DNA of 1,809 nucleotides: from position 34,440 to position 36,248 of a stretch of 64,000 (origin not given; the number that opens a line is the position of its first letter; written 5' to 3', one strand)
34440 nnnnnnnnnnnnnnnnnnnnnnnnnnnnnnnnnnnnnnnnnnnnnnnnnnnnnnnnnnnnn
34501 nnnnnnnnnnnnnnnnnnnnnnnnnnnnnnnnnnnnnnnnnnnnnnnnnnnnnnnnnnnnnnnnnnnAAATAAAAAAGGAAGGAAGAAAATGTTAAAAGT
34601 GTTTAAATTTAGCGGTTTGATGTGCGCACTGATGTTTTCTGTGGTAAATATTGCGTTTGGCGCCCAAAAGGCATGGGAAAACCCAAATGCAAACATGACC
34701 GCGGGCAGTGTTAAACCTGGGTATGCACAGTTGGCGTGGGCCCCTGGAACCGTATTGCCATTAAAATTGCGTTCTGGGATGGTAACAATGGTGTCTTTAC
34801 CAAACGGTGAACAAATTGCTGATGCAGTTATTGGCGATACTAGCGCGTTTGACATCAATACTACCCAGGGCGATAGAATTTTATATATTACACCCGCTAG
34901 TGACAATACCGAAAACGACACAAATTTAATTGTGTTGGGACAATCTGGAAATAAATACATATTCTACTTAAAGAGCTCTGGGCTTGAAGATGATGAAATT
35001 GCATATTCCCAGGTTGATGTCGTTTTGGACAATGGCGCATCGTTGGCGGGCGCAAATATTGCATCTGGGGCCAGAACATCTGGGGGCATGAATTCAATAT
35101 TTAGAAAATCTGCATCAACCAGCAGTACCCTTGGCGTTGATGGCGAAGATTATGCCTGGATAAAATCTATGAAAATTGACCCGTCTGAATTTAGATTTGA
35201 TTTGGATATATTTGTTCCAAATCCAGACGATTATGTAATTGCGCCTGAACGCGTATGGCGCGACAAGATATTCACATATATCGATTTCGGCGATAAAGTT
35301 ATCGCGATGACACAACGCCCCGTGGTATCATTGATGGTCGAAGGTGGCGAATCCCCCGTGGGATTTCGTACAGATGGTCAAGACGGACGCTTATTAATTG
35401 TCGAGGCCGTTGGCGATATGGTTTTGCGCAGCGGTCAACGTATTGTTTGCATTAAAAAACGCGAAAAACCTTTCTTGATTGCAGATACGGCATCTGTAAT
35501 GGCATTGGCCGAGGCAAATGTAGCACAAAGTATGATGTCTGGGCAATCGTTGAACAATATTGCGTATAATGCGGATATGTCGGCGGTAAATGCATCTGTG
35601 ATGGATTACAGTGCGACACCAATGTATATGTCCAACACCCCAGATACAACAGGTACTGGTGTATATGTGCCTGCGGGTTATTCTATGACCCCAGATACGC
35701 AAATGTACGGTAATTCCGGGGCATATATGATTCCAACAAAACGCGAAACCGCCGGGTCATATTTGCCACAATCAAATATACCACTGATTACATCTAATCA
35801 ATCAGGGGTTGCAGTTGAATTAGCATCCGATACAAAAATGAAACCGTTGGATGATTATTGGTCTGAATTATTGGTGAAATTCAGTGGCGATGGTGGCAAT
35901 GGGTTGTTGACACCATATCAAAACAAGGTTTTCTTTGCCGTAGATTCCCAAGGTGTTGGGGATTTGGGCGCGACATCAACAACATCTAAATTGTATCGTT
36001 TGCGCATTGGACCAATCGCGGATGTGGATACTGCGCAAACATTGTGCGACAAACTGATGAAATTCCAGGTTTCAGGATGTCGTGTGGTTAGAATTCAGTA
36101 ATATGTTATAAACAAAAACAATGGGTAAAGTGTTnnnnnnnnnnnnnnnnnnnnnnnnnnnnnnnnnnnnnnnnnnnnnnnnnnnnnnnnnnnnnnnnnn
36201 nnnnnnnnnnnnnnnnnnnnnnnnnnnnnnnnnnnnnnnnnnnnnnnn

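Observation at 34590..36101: VirB9-like protein fused to a low-complexity linker and a SPOR-like peptidoglycan-binding domain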

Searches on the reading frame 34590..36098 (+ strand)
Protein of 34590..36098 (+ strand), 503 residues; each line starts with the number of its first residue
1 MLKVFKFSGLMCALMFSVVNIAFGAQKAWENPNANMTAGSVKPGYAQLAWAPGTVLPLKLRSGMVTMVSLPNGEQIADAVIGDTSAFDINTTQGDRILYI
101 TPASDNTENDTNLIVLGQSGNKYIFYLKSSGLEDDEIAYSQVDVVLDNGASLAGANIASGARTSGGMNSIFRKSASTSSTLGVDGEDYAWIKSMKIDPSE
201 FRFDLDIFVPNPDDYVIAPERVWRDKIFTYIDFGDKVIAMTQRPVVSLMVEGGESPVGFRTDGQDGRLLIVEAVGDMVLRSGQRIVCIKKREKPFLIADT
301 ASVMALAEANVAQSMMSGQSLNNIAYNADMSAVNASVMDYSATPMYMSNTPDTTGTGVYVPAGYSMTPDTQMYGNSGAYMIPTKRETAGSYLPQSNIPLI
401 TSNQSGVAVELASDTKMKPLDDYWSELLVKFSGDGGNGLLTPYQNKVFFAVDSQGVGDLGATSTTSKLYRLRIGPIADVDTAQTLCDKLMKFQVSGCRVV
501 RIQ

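Call 3: search_protein_families(library=pfam, proteins=[window:34590-36098:+], max_evalue=1)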
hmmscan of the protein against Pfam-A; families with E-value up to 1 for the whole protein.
window:34590-36098:+ (503 aa): 3 families
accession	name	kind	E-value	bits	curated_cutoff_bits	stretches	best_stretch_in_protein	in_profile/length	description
PF03524.21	CagX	-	1.6e-22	80.8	34.2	1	47-290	5-197/198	Conjugal transfer protein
PF05036.18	SPOR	-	0.00018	22.2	21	1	461-497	36-73/76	SPOR domain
PF06586.17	TraK_N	-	0.017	15.9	24.8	1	51-137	3-89/100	TraK N-terminal domain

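Call 4: search_protein_families(library=ncbifam, proteins=[window:34590-36098:+], max_evalue=1)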
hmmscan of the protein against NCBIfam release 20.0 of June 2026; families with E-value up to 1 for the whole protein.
window:34590-36098:+ (503 aa): 3 families
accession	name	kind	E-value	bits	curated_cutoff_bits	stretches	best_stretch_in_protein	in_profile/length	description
TIGR02781.1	VirB9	equivalog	5.2e-15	55.7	217.7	2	48-132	33-112/248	P-type conjugative transfer protein VirB9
TIGR02775.1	TrbG_Ti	equivalog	0.0043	16.5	180.85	1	64-130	20-89/206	P-type conjugative transfer protein TrbG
NF009910.0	PRK13370.1-4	equivalog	0.05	12.8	291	1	409-463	27-81/312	3-carboxyethylcatechol 2,3-dioxygenase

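Call 5: find_homologous_proteins(query=window:34590-36098:+)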
Query window:34590-36098:+ (503 aa): 1468 proteins with E <= 0.001 among 8000 candidates; the best 120 are listed.
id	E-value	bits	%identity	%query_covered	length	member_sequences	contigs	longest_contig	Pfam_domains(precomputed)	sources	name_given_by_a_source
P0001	0.0e+0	1112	99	100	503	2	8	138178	PF03524.22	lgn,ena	-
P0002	4.2e-282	954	84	100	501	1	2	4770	PF03524.22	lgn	-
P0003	2.2e-280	948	85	100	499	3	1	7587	PF03524.22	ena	-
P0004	1.2e-269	913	82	100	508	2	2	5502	PF03524.22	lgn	-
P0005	4.3e-269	911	81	100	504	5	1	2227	PF03524.22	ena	-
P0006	2.1e-264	896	79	100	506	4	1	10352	PF03524.22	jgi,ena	-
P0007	2.3e-264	895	80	100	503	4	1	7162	PF03524.22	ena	-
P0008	3.2e-262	888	80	100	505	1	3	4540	PF03524.22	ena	-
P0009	3.0e-261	885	79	100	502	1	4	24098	PF03524.22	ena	-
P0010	1.2e-260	883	78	100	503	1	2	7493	PF03524.22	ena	-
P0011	1.2e-260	883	78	100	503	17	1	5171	PF03524.22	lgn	-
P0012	1.1e-259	880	78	100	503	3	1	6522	PF03524.22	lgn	-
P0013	4.1e-259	878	79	100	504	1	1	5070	PF03524.22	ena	-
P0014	1.0e-258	877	77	100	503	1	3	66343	PF03524.22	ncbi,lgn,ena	-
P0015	1.5e-258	876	78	100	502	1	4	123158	PF03524.22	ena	-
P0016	7.3e-258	874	78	100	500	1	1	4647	PF03524.22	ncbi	-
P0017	1.2e-257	873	79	100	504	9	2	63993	PF03524.22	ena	-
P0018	2.2e-256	869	78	100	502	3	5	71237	PF03524.22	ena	-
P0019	1.3e-255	867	81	95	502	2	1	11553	PF03524.22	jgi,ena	-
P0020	2.1e-255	866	81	95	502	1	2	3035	PF03524.22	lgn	-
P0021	3.2e-255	865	78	100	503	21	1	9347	PF03524.22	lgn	-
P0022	5.4e-255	865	78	100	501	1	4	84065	PF03524.22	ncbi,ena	-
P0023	7.6e-255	864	78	100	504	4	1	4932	PF03524.22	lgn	-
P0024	8.9e-255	864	80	95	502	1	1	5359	PF03524.22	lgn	-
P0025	4.4e-254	862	77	100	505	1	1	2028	PF03524.22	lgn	-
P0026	7.4e-254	861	77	100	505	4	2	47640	PF03524.22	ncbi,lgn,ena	-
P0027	1.9e-253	860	76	100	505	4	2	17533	PF03524.22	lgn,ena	-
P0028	6.7e-253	858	78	100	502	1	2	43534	PF03524.22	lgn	-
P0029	1.1e-252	857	78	100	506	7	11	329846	PF03524.22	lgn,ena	-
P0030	3.6e-252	855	77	100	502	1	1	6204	PF03524.22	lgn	-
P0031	1.2e-250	850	75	100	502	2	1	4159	PF03524.22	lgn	-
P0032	6.0e-250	848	76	100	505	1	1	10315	PF03524.22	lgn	-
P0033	1.8e-247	840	75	100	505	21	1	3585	PF03524.22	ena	-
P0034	3.0e-246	836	75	100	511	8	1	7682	PF03524.22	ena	-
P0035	3.7e-246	836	75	100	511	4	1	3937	PF03524.22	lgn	-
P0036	4.4e-246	835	75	100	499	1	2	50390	PF03524.22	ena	-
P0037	6.5e-246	835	75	100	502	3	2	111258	PF03524.22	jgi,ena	-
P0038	4.1e-243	825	74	98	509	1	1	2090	PF03524.22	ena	-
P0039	8.6e-241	818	74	100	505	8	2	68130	PF03524.22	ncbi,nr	ncbi:MAG: TrbG/VirB9 family P-type conjugative transfer protein [Alphaproteobacteria bacterium]|nr:T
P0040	1.1e-235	801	83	87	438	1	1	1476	PF03524.22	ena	-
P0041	1.8e-233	794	72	98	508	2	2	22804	PF03524.22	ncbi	-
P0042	4.8e-233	792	72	100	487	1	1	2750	PF03524.22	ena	-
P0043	1.2e-232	791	72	98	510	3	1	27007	PF03524.22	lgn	-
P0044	4.9e-231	786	72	95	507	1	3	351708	PF03524.22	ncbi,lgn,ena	-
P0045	5.3e-231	786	71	98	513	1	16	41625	PF03524.22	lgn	-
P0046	1.0e-230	785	70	98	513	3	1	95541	PF03524.22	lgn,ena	-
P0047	1.0e-230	785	71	98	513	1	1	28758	PF03524.22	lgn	-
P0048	7.2e-230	782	72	100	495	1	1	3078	PF03524.22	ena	-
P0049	1.8e-229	780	71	99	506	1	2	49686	PF03524.22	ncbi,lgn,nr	ncbi:MAG: TrbG/VirB9 family P-type conjugative transfer protein [Alphaproteobacteria bacterium]|nr:T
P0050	1.8e-229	780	70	98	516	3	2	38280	PF05036.19,PF03524.22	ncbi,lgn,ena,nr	ncbi:MAG: TrbG/VirB9 family P-type conjugative transfer protein [Alphaproteobacteria bacterium]|nr:T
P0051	5.8e-229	779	70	99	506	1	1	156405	PF03524.22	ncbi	-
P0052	1.2e-228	778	70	100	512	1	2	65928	PF03524.22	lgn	-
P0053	2.8e-228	777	70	98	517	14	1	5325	PF03524.22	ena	-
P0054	3.8e-228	776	70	100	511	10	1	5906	PF03524.22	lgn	-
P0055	3.9e-228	776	71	98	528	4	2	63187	PF03524.22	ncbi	-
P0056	4.3e-228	776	72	96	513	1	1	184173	PF03524.22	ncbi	-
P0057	5.3e-228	776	68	100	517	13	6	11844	PF03524.22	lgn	-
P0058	9.5e-228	775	69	100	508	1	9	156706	PF03524.22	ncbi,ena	-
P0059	9.8e-228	775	70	98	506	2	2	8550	PF03524.22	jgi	-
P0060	1.2e-227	774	70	98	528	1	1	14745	PF03524.22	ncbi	-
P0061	2.7e-227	773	68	100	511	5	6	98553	PF03524.22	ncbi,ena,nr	ncbi:MAG: TrbG/VirB9 family P-type conjugative transfer protein [Alphaproteobacteria bacterium]|nr:T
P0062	2.7e-227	773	69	100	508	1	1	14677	PF03524.22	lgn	-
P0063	3.9e-227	773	71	96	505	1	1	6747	PF03524.22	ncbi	-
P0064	5.9e-227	772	71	98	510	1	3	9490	PF03524.22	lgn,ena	-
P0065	7.0e-227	772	70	95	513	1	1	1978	PF03524.22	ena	-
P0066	7.8e-227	772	70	100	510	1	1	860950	PF03524.22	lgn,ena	-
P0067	1.3e-226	771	70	100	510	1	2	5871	PF03524.22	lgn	-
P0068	1.4e-226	771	69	98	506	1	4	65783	PF03524.22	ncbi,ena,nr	ncbi:MAG: TrbG/VirB9 family P-type conjugative transfer protein [Alphaproteobacteria bacterium]|nr:T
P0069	1.4e-226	771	70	98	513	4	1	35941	PF03524.22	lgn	-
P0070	1.6e-226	771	69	98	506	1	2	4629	PF03524.22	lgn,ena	-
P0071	2.0e-226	770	71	98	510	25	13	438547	PF03524.22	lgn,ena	-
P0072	2.1e-226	770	71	96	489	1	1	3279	PF03524.22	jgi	-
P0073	4.7e-226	769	72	96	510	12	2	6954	PF03524.22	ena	-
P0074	5.0e-226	769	69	100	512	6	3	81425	PF03524.22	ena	-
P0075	5.2e-226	769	69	100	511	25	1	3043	PF03524.22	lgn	-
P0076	5.9e-226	769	71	98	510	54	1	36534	PF03524.22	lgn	-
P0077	6.6e-226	769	70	100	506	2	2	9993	PF03524.22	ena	-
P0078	7.3e-226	769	71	95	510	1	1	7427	PF03524.22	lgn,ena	-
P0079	8.4e-226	768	68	100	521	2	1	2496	PF05036.19,PF03524.22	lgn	-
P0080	1.1e-225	768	69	99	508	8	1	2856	PF03524.22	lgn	-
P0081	1.2e-225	768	71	96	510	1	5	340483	PF03524.22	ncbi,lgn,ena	-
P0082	1.7e-225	767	70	98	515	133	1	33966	PF03524.22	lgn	-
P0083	2.2e-225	767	69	100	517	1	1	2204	PF03524.22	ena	-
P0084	2.3e-225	767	69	98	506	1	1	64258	PF03524.22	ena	-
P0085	3.6e-225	766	69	100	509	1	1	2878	PF03524.22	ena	-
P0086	4.5e-225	766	70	98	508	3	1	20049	PF03524.22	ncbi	-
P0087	6.8e-225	765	69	100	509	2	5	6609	PF03524.22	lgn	-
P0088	7.5e-225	765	67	100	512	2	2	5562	PF03524.22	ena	-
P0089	1.0e-224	765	69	98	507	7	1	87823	PF03524.22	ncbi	-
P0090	1.2e-224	765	69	100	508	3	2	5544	PF03524.22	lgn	-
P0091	1.2e-224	765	70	98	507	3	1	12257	PF03524.22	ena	-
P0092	1.5e-224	764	68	99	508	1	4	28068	PF03524.22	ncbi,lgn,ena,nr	ncbi:MAG: TrbG/VirB9 family P-type conjugative transfer protein [Alphaproteobacteria bacterium]|nr:T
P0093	1.8e-224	764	71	96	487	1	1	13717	PF03524.22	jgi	-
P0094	2.3e-224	764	69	98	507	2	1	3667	PF03524.22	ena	-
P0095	3.2e-224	763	68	100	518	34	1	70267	PF03524.22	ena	-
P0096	3.6e-224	763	69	100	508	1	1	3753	PF03524.22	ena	-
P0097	3.8e-224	763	69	98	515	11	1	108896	PF03524.22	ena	-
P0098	4.5e-224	763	70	98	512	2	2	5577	PF03524.22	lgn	-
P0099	5.0e-224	763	71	96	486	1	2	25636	PF03524.22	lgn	-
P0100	5.7e-224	762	69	98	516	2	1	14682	PF03524.22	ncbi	-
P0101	6.3e-224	762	67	100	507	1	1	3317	PF03524.22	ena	-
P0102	6.7e-224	762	70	98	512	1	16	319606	PF03524.22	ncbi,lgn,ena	-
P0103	7.9e-224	762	68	100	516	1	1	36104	PF03524.22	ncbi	-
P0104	8.9e-224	762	69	100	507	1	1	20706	PF03524.22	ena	-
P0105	9.0e-224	762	67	100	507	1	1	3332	PF03524.22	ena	-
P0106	1.0e-223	762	67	100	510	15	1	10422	PF03524.22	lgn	-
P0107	1.2e-223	761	67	100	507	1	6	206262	PF03524.22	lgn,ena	-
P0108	1.5e-223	761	70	98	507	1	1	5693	PF03524.22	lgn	-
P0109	1.9e-223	761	69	100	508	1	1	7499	PF03524.22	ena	-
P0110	1.9e-223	761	68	98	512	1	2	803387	PF03524.22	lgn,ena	-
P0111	2.0e-223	761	68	100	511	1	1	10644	PF03524.22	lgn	-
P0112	2.0e-223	761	69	98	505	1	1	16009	PF03524.22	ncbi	-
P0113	2.2e-223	760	70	98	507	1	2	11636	PF03524.22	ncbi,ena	-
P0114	2.3e-223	760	70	98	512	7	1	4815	PF05036.19,PF03524.22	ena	-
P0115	2.4e-223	760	69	99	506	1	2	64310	PF03524.22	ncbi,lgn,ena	-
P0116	2.9e-223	760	70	98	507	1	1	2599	PF03524.22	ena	-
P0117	3.5e-223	760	69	98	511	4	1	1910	PF05036.19,PF03524.22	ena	-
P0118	3.5e-223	760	68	100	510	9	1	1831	PF03524.22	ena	-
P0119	3.5e-223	760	67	100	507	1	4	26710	PF03524.22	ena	-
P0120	4.1e-223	760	69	100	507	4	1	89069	PF03524.22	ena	-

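Call 10: find_related_loci(query=A1, collection=genome_contigs, flank=10000)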
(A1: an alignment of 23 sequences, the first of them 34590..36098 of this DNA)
Query A1 (503 aa) in genome_contigs; peptide patterns used: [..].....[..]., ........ (x = any residue, [..] = any of these).
294 stretches matched a pattern; 255 encode a relative of the query (tblastn E <= 1e-3); the best 80 are kept; 80 distinct loci.
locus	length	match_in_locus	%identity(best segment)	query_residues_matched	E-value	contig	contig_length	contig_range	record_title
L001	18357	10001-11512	82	1-503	0e+0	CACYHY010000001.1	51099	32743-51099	MAG: uncultured proteobacterium isolate RUG11963 genome assembly, contig: RUG11963_asm_1, whole genome shotgun sequence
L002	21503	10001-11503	78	1-503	0e+0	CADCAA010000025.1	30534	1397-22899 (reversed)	MAG: uncultured proteobacterium isolate RUG14456 genome assembly, contig: RUG14456_asm_25, whole genome shotgun sequence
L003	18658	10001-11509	78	1-503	0e+0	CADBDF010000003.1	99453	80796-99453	MAG: uncultured proteobacterium isolate RUG13870 genome assembly, contig: RUG13870_asm_3, whole genome shotgun sequence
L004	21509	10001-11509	77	1-503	0e+0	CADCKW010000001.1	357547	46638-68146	MAG: uncultured proteobacterium isolate RUG14746 genome assembly, contig: RUG14746_asm_1, whole genome shotgun sequence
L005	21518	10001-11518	78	1-503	0e+0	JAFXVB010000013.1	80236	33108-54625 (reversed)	MAG: Alphaproteobacteria bacterium isolate RGIG6772 Sheep_Rumen-3__c327213, whole genome shotgun sequence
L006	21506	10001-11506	75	1-503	0e+0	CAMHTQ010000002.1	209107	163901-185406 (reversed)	MAG: uncultured Alphaproteobacteria bacterium isolate SRR11784296_bin.8_metaWRAP_v1.3_MAG genome assembly, contig: ERZ12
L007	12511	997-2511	77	1-503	0e+0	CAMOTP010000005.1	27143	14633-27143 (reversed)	MAG: uncultured Alphaproteobacteria bacterium isolate SRR873606_bin.101_metaWRAP_v1.3_MAG genome assembly, contig: NODE_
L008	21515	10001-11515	76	1-503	0e+0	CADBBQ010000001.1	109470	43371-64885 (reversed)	MAG: uncultured proteobacterium isolate RUG13827 genome assembly, contig: RUG13827_asm_1, whole genome shotgun sequence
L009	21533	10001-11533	75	1-503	0e+0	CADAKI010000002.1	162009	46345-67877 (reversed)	MAG: uncultured proteobacterium isolate RUG13375 genome assembly, contig: RUG13375_asm_2, whole genome shotgun sequence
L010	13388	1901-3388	72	10-503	0e+0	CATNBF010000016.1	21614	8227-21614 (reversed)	MAG TPA_asm: uncultured bacterium isolate MGG24397_1680015486 genome assembly, contig: SRR10593854_1849, whole genome sh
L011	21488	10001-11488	70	8-503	0e+0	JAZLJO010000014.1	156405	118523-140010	MAG: Candidatus Enterousia sp. isolate T1900044962_TA20190024.MAGScoT_cleanbin_000037 SGB_3966_k141_1378707, whole genom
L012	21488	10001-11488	71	8-503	0e+0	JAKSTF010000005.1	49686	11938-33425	MAG: Alphaproteobacteria bacterium isolate Horse_feces300 MAG300_5, whole genome shotgun sequence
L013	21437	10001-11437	73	23-503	0e+0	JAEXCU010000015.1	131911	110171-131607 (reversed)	MAG: Proteobacteria bacterium isolate OH_HBB_125 k127_140185, whole genome shotgun sequence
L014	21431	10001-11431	72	26-503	0e+0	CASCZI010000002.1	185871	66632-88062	MAG: uncultured Alphaproteobacteria bacterium isolate single-wildmice_C1226.41_1675168162 genome assembly, contig: NODE_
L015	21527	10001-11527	68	1-503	0e+0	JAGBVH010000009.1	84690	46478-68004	MAG: Alphaproteobacteria bacterium isolate RGIG9479 Yak_Cecum-4__c166333, whole genome shotgun sequence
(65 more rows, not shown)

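Call 22: predict_structure(alignment_id=A1)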
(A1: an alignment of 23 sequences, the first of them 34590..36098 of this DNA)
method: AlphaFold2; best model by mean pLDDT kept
length: 503 residues; sequences in the alignment: 23
mean_pLDDT: 48.5   pTM: 0.31
mean pLDDT of the five models: 48.5, 44.8, 43.7, 42.3, 40.2
residues with pLDDT >= 90: 0; 70-90: 113; 50-70: 116; < 50: 274
segments of 3 or more residues with pLDDT < 50: 22-25, 31-40, 154-167, 173-404, 434-437, 456-463
pLDDT, mean of each block of 10 residues (from residue 1): 57 55 49 48 70 79 81 82 82 82 73 83 84 67 71 45 45 38 24 25 26 26 22 22 24 27 28 24 23 25 28 28 27 28 38 44 37 31 30 28 56 64 65 53 61 50 56 71 75 67 55
secondary structure, 60 per line:
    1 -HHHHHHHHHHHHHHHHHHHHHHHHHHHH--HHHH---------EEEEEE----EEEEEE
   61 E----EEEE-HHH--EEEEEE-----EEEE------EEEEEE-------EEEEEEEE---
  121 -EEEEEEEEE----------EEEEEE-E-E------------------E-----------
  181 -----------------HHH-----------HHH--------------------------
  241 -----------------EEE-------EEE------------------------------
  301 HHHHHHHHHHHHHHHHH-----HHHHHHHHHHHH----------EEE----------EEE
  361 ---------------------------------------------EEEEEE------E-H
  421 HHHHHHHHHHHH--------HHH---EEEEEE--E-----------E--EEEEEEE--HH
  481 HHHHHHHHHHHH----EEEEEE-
elements in order: H2-29 H32-35 E45-50 E55-61 E66-69 E76-81 E87-90 E97-102 E110-117 E122-130 E141-146 E258-260 E268-270 H301-317 H323-334 E345-347 E358-360 E406-411 H420-432 E447-452 E470-476 H479-492 E497-502

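Call 23: search_protein_representatives(protein=window:34590-36098:+)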
Query: 503 residues. Proteins with E-value up to 0.001 (for the whole library): 470; up to 1e-10: 267; up to 1e-30: 80. The best 150 are listed.
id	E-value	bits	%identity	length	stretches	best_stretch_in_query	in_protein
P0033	5.7e-248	839.8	76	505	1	1-503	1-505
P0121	1.1e-157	542.0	82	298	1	1-300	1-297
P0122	7.8e-114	397.5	49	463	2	20-298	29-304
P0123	1.7e-102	360.1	42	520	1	21-503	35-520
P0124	9.4e-78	278.5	52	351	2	113-302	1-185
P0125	5.6e-77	276.0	41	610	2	25-297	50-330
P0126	8.1e-77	275.4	39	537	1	25-503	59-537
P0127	5.3e-76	272.8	42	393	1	110-503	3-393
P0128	1.6e-75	271.2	42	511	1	25-503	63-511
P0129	1.3e-74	268.1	42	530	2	25-293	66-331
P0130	2.4e-74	267.3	39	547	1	24-503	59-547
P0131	8.1e-73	262.2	42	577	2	14-296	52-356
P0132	9.4e-73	262.0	40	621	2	25-293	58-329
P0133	1.9e-72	261.1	41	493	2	25-292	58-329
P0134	4.3e-72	259.9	39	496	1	21-489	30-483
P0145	1.5e-50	188.8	38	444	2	25-295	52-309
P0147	1.8e-47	178.7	40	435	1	23-302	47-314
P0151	1.3e-42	162.6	34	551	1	25-303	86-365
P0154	2.8e-42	161.6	33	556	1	25-290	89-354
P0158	1.6e-41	159.0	36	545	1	25-288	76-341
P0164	7.8e-40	153.5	33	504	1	26-355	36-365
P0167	1.2e-38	149.6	35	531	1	24-291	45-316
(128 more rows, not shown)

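Call 32: list_cluster_members(proteins=[P0122, P0123, P0126, P0128, P0132, P0134, P0145, P0147, P0151, P0164])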
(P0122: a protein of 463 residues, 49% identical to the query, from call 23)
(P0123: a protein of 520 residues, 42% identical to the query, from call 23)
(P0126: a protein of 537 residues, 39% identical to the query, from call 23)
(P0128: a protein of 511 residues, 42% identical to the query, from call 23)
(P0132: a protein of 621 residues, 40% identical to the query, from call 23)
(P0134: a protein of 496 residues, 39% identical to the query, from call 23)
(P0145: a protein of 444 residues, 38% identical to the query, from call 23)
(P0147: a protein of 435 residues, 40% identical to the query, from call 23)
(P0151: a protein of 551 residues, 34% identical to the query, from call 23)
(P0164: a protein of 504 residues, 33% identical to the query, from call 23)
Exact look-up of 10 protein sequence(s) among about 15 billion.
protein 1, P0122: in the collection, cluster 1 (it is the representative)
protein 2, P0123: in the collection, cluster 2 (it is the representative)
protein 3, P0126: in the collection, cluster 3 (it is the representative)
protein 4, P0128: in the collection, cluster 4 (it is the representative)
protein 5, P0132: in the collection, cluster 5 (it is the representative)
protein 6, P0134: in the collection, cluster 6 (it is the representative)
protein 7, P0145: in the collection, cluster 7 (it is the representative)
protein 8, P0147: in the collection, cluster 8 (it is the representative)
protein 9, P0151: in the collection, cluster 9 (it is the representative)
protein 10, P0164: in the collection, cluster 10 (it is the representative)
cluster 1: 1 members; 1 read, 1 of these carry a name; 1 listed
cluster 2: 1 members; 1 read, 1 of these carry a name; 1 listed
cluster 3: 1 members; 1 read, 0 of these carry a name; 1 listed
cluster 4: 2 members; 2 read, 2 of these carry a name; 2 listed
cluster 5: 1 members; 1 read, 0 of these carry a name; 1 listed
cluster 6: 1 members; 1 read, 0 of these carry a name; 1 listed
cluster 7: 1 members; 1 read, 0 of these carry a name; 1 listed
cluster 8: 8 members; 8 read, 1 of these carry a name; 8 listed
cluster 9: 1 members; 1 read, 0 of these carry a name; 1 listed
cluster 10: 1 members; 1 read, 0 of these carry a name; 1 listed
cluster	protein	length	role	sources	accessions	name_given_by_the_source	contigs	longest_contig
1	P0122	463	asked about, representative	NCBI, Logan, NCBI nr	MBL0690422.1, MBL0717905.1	MAG: TrbG/VirB9 family P-type conjugative transfer protein [Alphaproteobacteria bacterium] | TrbG/VirB9 family P-type conjugative transfer protein [Alphaproteobacteria bacterium]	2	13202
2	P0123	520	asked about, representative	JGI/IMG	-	hypothetical protein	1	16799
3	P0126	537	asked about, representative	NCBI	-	-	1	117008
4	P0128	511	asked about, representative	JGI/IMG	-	hypothetical protein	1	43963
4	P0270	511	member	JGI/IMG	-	hypothetical protein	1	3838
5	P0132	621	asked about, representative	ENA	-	-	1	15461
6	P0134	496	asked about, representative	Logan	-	-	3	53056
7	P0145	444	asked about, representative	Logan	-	-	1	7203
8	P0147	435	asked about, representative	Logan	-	-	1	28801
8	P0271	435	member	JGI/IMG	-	ComB9 competence protein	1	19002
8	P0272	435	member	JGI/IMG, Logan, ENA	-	-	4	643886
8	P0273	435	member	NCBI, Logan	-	-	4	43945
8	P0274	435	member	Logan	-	-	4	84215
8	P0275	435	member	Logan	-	-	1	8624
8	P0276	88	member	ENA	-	-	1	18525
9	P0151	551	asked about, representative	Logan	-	-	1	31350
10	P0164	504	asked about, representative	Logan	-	-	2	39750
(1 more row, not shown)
